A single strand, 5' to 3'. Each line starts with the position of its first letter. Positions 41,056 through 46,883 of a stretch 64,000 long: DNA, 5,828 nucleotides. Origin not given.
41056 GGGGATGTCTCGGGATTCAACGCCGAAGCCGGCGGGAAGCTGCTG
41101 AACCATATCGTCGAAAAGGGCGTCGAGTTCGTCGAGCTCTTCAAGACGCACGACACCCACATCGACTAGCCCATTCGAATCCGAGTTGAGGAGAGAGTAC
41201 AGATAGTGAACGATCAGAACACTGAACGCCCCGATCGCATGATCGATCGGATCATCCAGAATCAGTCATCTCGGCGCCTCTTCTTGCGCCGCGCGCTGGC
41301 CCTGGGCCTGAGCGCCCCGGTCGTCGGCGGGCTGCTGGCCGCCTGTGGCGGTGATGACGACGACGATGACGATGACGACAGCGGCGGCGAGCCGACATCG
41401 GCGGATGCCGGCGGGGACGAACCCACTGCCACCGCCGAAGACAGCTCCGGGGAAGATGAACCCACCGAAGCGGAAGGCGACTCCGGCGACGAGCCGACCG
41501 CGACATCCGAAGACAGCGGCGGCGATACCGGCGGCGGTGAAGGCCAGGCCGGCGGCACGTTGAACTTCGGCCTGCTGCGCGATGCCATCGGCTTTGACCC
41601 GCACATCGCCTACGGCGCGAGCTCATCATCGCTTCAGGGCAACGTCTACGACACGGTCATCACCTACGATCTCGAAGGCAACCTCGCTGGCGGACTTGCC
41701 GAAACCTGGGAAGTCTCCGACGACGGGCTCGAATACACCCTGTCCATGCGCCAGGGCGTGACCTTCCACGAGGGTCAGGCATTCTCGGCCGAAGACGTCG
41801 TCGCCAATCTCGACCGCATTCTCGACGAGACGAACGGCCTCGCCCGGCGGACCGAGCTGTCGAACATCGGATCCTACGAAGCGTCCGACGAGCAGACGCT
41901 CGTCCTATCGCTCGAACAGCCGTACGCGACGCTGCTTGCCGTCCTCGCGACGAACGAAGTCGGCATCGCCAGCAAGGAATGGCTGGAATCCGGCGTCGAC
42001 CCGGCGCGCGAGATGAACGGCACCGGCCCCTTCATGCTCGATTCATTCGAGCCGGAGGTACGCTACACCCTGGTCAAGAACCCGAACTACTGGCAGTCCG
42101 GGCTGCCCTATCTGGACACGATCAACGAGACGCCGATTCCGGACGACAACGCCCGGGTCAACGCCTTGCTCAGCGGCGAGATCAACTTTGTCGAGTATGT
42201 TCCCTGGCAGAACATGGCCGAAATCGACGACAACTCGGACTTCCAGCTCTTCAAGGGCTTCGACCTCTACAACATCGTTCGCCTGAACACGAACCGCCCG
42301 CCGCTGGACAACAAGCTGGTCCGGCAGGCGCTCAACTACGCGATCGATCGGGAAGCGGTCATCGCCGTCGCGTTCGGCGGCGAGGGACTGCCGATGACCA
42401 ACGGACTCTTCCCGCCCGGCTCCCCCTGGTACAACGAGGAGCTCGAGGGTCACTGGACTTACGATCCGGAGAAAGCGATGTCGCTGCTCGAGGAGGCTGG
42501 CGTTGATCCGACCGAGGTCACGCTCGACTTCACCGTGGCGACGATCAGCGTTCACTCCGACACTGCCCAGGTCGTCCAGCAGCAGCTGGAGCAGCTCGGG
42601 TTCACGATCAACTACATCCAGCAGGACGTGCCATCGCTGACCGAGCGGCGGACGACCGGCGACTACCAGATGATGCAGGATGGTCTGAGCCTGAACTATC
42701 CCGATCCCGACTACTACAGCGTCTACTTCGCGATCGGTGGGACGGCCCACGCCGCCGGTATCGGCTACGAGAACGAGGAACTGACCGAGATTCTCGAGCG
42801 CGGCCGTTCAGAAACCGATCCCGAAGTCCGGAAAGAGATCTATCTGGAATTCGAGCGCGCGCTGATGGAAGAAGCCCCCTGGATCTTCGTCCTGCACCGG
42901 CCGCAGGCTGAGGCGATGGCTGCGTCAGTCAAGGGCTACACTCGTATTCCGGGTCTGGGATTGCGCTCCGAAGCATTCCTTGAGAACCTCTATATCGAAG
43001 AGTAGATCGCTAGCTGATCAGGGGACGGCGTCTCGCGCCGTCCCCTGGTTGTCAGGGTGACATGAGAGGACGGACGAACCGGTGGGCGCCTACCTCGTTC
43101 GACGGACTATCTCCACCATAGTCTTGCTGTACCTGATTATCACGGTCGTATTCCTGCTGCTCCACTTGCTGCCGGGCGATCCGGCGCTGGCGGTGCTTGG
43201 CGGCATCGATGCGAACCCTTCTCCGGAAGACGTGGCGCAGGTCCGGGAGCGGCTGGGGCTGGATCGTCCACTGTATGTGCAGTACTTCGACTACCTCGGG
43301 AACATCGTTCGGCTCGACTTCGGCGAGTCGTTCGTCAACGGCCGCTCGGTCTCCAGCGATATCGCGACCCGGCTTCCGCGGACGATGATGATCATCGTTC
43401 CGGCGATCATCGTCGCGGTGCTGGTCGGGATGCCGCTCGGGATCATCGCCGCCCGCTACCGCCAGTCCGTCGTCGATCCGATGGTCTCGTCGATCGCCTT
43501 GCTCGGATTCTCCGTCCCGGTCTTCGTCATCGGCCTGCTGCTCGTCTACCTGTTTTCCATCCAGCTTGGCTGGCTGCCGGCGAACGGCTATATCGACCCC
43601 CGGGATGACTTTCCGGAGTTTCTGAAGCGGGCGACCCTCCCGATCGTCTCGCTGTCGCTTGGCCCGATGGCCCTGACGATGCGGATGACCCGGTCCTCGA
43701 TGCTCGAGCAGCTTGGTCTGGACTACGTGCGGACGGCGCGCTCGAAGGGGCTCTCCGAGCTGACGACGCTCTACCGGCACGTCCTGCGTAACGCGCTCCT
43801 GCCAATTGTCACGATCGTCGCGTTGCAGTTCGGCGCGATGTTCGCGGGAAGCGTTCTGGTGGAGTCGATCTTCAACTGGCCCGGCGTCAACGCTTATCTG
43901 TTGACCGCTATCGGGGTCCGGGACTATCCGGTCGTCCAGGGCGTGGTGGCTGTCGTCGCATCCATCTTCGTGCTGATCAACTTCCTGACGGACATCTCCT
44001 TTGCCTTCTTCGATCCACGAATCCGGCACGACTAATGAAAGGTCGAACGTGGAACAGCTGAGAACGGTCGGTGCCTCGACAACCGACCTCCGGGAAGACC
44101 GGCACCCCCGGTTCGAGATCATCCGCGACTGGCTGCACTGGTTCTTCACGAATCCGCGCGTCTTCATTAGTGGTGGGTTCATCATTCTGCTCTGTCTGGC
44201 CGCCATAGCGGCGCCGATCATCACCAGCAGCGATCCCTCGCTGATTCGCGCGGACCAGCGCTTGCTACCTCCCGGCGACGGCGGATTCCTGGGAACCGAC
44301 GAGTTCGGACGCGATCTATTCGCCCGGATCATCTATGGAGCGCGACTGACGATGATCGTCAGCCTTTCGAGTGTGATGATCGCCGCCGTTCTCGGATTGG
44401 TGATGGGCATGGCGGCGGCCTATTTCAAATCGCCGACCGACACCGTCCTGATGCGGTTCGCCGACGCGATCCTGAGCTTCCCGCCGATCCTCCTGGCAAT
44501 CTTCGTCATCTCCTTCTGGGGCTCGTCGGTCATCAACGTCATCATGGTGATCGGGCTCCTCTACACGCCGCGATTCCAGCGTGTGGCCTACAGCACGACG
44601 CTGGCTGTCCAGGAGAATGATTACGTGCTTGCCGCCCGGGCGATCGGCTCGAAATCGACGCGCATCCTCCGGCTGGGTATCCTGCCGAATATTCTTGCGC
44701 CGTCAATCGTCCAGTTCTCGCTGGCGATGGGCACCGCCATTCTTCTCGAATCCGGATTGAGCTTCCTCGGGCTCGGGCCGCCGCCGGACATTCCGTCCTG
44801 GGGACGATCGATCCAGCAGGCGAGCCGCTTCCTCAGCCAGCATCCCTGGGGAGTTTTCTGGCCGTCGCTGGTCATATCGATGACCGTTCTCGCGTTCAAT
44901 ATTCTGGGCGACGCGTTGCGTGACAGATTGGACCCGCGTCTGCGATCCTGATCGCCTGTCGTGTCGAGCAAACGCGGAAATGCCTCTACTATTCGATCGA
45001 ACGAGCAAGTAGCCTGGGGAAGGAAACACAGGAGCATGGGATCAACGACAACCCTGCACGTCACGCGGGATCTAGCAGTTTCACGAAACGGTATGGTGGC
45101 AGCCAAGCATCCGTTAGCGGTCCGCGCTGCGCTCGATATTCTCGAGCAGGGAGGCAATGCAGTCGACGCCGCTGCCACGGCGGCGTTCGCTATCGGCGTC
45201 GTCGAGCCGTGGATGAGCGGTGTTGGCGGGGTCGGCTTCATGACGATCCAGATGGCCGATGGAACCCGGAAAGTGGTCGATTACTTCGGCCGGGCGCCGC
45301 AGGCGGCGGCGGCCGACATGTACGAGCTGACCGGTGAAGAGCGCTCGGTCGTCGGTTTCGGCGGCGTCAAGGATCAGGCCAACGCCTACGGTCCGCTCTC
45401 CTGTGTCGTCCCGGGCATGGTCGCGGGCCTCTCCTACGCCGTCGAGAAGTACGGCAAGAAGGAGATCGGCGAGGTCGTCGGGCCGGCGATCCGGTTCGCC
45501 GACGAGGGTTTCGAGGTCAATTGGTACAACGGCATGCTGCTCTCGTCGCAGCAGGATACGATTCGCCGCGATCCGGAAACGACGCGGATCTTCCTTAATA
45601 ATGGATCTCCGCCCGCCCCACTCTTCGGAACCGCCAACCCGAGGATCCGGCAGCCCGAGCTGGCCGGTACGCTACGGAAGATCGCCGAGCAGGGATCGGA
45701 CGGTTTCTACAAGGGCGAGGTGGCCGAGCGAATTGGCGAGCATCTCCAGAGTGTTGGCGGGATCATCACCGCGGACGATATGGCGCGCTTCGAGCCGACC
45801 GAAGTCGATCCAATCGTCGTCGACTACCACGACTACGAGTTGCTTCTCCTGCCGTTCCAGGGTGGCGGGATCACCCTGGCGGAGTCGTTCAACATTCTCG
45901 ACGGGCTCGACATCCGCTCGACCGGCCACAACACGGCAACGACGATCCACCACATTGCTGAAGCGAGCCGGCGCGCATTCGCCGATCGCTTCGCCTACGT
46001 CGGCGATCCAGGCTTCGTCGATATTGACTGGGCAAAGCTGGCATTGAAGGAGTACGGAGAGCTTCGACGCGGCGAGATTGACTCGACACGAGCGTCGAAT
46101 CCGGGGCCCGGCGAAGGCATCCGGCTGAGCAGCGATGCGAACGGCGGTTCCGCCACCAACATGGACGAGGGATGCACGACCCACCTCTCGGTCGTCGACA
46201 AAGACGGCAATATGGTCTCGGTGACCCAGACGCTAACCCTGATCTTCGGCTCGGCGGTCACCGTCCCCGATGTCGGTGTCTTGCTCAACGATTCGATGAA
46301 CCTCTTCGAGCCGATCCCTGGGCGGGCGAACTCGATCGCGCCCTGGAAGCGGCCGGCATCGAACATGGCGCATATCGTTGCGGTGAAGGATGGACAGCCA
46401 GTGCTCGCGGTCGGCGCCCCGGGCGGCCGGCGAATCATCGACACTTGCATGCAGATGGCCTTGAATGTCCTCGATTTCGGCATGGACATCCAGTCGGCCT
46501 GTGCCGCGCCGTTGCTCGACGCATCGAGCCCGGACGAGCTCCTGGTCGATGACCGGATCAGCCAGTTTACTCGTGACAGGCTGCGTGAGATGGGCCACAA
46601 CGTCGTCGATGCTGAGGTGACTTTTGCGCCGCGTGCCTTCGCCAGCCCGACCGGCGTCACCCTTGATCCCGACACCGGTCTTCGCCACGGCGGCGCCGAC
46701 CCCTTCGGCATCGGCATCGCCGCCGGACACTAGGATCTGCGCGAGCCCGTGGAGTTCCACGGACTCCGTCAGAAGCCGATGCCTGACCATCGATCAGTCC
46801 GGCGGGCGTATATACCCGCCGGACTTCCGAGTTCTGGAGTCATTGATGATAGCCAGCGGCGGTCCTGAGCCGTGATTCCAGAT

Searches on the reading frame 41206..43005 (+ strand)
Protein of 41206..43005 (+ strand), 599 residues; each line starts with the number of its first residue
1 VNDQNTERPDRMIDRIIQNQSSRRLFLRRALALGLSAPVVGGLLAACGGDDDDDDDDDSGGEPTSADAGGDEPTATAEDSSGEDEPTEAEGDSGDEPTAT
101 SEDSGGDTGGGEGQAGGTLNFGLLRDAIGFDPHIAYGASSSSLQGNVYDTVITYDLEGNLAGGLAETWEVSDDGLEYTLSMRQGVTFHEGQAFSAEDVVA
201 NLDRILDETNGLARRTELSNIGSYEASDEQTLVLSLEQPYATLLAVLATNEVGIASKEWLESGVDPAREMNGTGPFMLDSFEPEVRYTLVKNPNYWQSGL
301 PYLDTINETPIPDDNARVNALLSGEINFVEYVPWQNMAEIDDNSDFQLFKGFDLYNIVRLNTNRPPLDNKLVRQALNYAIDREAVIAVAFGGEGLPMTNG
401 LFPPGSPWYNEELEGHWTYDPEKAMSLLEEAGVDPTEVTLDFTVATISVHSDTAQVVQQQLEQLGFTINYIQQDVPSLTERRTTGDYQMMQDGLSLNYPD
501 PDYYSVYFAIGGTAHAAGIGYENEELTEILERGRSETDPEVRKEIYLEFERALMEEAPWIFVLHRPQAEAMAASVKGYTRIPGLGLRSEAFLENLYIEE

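Call 19: search_protein_families(library=pfam, proteins=[window:41206-43005:+], max_evalue=0.001)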
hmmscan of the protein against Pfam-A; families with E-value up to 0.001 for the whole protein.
window:41206-43005:+ (599 aa): 1 family
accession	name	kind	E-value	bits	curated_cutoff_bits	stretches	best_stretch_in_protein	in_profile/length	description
PF00496.27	SBP_bac_5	-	3.5e-90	303.2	32.4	1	160-509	2-361/368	Bacterial extracellular solute-binding proteins, family 5 Middle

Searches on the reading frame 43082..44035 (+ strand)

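Call 19: search_protein_families(library=pfam, proteins=[window:43082-44035:+], max_evalue=0.001)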
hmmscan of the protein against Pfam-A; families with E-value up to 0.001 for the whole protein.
window:43082-44035:+ (317 aa): 2 families
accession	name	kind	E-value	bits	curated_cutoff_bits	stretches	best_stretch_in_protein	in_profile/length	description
PF00528.27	BPD_transp_1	-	8.4e-43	146.7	26.4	1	116-316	1-184/184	Binding-protein-dependent transport system inner membrane component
PF19300.4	BPD_transp_1_N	-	6.2e-18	65.5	23.8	1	3-103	3-112/114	Binding-prot-dependent transport system membrane comp, N-term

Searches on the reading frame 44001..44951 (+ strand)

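Call 19: search_protein_families(library=pfam, proteins=[window:44001-44951:+], max_evalue=0.001)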
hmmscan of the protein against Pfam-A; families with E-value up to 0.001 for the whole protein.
window:44001-44951:+ (316 aa): 2 families
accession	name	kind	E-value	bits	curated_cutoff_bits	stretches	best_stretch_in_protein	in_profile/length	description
PF00528.27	BPD_transp_1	-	2.2e-28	99.7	26.4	1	132-315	1-183/184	Binding-protein-dependent transport system inner membrane component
PF12911.12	OppC_N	-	4.4e-06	26.9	23.9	1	42-91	4-53/53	N-terminal TM domain of oligopeptide transport permease C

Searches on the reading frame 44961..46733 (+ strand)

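Call 19: search_protein_families(library=pfam, proteins=[window:44961-46733:+], max_evalue=0.001)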
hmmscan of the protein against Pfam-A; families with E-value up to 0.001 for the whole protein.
window:44961-46733:+ (590 aa): 1 family
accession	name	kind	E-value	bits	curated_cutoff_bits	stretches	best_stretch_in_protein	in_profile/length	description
PF01019.26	G_glu_transpept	-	3.8e-135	452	27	1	59-556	2-488/512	Gamma-glutamyltranspeptidase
